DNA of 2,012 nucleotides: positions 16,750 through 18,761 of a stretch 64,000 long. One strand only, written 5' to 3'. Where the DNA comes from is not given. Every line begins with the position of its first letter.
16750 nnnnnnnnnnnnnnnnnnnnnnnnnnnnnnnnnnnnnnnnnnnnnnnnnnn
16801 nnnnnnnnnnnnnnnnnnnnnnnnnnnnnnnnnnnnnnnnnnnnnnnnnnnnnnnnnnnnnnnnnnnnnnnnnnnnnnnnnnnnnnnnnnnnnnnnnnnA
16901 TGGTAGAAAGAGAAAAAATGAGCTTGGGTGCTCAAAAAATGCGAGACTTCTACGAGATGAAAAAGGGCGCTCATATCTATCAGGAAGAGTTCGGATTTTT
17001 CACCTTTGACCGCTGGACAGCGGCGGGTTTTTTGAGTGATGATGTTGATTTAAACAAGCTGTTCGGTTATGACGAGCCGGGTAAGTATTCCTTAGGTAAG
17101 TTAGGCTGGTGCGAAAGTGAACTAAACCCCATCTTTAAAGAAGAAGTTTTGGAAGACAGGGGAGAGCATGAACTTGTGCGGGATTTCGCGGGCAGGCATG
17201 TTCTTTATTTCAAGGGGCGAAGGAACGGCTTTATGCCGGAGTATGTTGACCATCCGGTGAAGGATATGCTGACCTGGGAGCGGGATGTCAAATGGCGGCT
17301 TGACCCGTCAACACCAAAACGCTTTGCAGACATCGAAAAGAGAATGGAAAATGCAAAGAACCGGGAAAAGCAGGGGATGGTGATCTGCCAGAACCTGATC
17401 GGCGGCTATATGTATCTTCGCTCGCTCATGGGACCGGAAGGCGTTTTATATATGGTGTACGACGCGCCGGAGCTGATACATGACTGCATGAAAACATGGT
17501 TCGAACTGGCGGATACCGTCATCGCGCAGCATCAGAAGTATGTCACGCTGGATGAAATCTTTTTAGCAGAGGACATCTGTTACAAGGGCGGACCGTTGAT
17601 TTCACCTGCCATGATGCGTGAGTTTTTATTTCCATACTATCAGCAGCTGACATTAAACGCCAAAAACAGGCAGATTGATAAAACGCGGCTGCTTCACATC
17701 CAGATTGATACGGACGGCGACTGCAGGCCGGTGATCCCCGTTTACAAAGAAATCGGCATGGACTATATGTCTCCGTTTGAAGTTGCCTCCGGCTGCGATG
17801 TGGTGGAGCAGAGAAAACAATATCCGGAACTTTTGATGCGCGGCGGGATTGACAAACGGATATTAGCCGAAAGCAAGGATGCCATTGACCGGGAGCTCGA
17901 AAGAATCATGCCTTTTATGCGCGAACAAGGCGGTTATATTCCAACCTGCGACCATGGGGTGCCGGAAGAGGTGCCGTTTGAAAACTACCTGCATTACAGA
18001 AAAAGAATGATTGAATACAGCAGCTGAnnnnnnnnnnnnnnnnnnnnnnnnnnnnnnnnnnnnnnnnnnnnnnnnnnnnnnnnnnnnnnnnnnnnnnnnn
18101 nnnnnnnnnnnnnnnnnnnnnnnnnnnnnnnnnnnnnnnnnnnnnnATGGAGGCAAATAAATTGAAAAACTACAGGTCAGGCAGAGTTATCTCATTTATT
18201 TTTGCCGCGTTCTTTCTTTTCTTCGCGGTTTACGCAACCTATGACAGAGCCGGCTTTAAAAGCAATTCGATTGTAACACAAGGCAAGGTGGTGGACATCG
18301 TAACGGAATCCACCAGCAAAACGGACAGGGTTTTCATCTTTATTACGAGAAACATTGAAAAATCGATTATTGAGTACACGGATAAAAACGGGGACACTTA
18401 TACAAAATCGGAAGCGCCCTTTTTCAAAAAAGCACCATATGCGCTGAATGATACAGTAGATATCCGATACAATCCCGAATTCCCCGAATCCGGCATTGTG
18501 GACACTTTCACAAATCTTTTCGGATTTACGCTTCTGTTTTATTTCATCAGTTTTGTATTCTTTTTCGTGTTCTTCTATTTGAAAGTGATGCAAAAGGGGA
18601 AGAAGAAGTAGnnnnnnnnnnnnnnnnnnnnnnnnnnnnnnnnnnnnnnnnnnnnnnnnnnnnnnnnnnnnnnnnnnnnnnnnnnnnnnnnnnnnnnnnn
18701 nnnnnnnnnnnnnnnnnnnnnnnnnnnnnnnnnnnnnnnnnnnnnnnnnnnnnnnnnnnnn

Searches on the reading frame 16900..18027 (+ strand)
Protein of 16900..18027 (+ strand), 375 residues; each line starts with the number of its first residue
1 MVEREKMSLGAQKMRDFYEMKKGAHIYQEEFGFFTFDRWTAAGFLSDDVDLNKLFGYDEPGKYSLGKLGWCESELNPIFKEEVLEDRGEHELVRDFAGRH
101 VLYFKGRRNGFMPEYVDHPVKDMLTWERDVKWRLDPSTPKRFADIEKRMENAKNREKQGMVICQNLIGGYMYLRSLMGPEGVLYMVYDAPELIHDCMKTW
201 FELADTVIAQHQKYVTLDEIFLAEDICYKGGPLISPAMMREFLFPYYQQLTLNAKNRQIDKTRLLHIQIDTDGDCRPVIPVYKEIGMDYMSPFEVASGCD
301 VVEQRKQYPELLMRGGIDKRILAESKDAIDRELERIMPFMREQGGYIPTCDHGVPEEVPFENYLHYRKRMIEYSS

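Call 13: search_protein_families(library=pfam, proteins=[window:16900-18027:+], max_evalue=0.001)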
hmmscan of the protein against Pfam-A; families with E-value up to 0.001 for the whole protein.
window:16900-18027:+ (375 aa): 1 family
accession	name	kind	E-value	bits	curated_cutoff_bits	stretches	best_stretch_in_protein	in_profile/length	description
PF01208.23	URO-D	-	4.1e-12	46.2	23.9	1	170-364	147-337/346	Uroporphyrinogen decarboxylase (URO-D)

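Call 82: search_protein_families(library=ncbifam, proteins=[window:16900-18027:+], max_evalue=0.001)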
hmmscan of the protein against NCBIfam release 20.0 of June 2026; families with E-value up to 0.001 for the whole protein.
window:16900-18027:+ (375 aa): 1 family
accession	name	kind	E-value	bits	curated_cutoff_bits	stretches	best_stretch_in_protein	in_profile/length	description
NF004889.0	PRK06252.1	subfamily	8e-08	31.7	244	1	113-336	95-303/340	methylcobalamin:coenzyme M methyltransferase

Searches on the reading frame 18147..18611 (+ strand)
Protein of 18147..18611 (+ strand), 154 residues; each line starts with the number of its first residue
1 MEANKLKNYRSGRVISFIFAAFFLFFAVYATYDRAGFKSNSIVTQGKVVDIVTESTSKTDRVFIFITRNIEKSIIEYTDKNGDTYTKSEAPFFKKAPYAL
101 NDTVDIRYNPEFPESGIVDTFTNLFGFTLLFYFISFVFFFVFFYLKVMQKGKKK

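Call 13: search_protein_families(library=pfam, proteins=[window:18147-18611:+], max_evalue=0.001)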
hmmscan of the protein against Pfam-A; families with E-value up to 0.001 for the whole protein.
window:18147-18611:+ (154 aa): 1 family
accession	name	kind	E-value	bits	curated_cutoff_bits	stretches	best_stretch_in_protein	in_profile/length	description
PF12158.14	DUF3592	-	3.7e-05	24.7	25.3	1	44-121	1-82/84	Domain of unknown function (DUF3592)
